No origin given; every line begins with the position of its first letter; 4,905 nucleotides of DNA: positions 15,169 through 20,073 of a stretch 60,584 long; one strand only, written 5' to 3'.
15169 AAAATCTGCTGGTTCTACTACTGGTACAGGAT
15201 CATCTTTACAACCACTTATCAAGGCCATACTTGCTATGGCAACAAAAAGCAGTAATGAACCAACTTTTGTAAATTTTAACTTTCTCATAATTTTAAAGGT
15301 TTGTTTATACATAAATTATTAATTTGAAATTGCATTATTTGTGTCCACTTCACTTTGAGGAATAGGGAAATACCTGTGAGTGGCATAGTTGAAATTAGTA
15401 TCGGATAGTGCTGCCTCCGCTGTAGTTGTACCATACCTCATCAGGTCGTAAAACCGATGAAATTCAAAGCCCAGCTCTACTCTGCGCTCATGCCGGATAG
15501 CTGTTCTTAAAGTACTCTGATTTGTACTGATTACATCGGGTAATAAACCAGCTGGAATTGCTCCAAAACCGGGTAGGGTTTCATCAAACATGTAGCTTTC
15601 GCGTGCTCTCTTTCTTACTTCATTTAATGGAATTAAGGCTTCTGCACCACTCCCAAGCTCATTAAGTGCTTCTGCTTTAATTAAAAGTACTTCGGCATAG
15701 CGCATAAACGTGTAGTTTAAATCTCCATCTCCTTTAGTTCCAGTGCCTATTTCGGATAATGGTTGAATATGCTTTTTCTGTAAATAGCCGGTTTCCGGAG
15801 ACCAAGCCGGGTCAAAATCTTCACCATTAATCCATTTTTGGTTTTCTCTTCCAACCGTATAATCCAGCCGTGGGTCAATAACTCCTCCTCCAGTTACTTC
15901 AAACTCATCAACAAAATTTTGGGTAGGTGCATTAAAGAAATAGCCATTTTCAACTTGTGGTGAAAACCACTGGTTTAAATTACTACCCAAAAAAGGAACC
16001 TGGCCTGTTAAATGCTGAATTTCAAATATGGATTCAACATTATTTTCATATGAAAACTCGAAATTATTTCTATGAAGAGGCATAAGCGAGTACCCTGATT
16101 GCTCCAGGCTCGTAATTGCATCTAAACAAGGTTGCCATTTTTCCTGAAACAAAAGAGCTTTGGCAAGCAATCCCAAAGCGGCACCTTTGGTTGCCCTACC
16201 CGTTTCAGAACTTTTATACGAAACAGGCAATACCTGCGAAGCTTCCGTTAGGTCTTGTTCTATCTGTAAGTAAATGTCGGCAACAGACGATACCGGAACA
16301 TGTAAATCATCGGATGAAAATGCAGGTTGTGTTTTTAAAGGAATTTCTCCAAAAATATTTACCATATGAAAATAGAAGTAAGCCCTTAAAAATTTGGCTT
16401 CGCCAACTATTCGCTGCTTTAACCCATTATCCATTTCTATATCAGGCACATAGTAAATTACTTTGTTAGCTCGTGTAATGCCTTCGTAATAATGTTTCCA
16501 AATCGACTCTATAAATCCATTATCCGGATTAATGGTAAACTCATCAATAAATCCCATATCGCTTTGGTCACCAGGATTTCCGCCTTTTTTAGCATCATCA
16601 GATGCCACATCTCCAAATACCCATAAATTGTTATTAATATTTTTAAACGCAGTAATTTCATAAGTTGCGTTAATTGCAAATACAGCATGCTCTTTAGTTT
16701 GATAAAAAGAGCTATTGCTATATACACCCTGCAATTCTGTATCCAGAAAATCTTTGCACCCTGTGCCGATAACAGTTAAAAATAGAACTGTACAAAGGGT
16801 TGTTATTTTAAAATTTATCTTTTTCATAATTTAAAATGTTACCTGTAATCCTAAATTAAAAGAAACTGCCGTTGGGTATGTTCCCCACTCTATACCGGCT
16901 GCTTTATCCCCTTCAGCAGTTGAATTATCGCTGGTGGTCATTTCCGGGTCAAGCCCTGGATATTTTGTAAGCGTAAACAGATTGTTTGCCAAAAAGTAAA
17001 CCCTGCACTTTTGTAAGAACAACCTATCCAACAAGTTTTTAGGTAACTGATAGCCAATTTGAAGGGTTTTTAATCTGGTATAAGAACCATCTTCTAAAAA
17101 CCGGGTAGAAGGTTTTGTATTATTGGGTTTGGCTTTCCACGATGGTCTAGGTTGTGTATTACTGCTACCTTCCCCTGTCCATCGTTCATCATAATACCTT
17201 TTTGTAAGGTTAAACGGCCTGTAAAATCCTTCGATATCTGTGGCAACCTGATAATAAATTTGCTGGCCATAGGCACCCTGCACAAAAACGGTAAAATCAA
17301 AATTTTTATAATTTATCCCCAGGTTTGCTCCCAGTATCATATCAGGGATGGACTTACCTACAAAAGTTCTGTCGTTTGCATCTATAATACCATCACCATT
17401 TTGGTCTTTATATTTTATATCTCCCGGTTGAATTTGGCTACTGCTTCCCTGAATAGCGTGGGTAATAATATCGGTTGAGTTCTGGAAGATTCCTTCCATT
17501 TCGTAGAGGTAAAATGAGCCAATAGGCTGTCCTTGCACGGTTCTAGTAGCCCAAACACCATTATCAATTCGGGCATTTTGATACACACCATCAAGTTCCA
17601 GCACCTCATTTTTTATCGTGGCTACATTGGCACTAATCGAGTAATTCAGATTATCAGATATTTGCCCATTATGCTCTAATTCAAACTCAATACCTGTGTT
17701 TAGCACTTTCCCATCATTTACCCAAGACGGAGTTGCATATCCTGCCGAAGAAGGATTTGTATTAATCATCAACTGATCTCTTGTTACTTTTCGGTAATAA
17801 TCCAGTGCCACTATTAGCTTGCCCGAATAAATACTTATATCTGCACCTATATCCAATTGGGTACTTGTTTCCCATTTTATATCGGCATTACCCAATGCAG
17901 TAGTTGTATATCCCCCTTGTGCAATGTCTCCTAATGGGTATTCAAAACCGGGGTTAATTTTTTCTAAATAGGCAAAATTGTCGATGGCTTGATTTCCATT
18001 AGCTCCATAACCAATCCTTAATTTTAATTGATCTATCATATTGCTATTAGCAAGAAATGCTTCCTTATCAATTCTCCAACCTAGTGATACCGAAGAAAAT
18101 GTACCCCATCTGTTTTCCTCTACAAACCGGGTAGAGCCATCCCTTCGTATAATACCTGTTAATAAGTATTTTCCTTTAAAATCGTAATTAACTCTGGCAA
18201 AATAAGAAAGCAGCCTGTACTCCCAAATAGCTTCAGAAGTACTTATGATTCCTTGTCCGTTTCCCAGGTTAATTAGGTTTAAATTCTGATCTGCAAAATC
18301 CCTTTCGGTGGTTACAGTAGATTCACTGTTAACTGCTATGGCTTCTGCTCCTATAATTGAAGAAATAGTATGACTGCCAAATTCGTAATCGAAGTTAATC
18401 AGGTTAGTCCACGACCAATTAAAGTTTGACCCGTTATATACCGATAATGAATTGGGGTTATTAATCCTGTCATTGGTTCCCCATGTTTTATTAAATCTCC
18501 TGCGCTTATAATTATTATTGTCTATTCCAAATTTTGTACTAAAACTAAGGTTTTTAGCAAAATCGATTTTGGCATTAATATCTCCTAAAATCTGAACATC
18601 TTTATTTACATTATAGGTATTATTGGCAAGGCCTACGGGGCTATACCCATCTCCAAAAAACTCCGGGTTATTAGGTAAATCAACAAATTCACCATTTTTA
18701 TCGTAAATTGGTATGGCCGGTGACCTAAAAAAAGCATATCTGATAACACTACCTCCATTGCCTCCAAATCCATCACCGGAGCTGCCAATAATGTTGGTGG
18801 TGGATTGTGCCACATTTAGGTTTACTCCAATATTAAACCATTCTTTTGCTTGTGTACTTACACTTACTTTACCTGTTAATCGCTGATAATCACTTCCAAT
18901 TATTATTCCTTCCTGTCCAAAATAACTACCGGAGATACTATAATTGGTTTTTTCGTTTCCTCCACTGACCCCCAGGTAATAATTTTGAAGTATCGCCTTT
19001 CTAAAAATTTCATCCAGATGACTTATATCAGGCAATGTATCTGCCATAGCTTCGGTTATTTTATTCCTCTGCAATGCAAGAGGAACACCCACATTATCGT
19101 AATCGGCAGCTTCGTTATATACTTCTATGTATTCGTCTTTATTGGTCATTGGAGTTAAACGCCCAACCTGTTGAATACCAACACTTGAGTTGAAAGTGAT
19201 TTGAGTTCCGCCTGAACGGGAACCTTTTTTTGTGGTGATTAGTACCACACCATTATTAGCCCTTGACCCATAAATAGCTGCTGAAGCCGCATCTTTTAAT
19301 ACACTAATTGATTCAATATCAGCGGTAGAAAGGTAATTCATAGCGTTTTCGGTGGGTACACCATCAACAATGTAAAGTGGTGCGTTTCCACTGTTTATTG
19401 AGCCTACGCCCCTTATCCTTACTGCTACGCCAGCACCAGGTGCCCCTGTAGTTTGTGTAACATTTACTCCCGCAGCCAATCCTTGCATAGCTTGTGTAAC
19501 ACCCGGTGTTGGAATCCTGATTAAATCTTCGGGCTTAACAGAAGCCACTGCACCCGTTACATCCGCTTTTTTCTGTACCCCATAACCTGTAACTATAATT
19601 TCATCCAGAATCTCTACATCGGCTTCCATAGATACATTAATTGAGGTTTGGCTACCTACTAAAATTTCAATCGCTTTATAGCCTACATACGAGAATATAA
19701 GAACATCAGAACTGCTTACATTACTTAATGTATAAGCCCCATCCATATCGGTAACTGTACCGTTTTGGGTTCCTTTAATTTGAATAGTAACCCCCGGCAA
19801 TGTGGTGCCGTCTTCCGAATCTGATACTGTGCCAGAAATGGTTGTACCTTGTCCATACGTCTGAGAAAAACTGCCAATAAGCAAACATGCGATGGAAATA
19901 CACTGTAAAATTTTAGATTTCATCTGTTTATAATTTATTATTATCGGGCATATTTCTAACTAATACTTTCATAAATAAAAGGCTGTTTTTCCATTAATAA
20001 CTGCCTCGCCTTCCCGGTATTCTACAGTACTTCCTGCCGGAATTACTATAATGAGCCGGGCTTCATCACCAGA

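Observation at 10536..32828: A ~21.9-kb PUL-bearing segment is bracketed by 216-bp direct repeats that duplicate a tail-to-tail gene junction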

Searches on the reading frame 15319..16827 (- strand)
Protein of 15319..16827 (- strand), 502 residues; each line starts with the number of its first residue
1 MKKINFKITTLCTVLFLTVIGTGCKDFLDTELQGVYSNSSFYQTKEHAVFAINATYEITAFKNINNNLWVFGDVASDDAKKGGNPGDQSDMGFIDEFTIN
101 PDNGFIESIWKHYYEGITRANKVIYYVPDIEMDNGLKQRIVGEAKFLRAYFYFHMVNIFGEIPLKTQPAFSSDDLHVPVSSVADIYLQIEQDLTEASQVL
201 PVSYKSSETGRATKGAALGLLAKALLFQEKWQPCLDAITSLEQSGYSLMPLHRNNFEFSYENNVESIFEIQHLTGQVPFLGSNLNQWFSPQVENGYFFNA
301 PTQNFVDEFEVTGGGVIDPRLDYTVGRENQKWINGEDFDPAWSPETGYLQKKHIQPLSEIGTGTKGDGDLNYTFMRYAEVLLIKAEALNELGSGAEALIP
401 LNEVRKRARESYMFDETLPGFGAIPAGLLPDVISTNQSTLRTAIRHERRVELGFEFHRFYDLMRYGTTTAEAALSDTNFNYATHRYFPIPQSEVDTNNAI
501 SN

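Call 4: search_protein_families(library=pfam, proteins=[window:15319-16827:-])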
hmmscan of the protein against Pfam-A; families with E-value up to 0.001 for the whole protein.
window:15319-16827:- (502 aa): 4 families
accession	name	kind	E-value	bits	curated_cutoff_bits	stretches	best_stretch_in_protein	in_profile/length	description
PF07980.17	SusD_RagB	-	6.2e-35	121.7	23.1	1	265-500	2-291/297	SusD family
PF14322.12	SusD-like_3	-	5.3e-26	92.5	27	1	26-226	1-191/191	Starch-binding associating with outer membrane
PF12771.13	SusD-like_2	-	2.8e-10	40.1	27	1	105-201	56-151/415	Starch-binding associating with outer membrane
PF12741.13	SusD-like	-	0.00048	19.7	27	0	97-209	70-175/495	Susd and RagB outer membrane lipoprotein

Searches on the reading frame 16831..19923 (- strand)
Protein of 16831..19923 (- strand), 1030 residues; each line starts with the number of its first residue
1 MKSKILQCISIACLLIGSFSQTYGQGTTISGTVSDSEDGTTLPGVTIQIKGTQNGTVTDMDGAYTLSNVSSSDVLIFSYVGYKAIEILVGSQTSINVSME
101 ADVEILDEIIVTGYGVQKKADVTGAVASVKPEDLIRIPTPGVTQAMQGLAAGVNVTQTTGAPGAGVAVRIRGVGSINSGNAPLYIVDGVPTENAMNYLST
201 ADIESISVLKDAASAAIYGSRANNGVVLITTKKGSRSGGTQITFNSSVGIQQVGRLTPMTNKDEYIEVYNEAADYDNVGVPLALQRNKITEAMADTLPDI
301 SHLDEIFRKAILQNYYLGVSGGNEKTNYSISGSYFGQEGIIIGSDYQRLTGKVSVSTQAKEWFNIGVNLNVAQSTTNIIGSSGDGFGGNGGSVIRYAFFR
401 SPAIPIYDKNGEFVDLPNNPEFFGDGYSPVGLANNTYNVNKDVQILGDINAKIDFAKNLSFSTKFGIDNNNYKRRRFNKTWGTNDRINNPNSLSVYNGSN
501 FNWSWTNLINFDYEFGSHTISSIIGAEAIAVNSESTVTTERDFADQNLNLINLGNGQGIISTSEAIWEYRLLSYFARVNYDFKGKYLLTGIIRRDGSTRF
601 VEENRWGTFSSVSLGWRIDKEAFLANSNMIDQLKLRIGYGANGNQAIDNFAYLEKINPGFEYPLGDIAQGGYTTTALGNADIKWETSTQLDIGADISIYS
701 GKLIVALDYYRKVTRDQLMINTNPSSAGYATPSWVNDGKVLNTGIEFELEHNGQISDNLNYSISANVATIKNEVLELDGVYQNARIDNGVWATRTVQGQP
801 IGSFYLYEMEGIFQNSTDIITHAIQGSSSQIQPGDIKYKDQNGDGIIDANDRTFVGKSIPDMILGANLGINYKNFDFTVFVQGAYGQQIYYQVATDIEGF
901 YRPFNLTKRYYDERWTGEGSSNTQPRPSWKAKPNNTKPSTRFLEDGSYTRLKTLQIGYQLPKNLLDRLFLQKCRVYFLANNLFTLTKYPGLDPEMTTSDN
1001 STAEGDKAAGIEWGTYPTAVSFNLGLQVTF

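Call 4: search_protein_families(library=pfam, proteins=[window:16831-19923:-])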
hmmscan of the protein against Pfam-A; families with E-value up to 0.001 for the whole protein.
window:16831-19923:- (1030 aa): 4 families
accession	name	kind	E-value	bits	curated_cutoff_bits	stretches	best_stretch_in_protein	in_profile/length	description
PF13715.12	CarbopepD_reg_2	-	4.7e-19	68.6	32.2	1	29-111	1-88/88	CarboxypepD_reg-like domain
PF00593.30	TonB_dep_Rec_b-barrel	-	1.3e-18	68.6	27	1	419-982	26-436/436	TonB dependent receptor-like, beta-barrel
PF07715.20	Plug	-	4.8e-18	66.1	23.9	1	119-226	2-107/107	TonB-dependent Receptor Plug Domain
PF13620.12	CarboxypepD_reg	-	4.7e-10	40.1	32.3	1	28-99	1-81/82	Carboxypeptidase regulatory-like domain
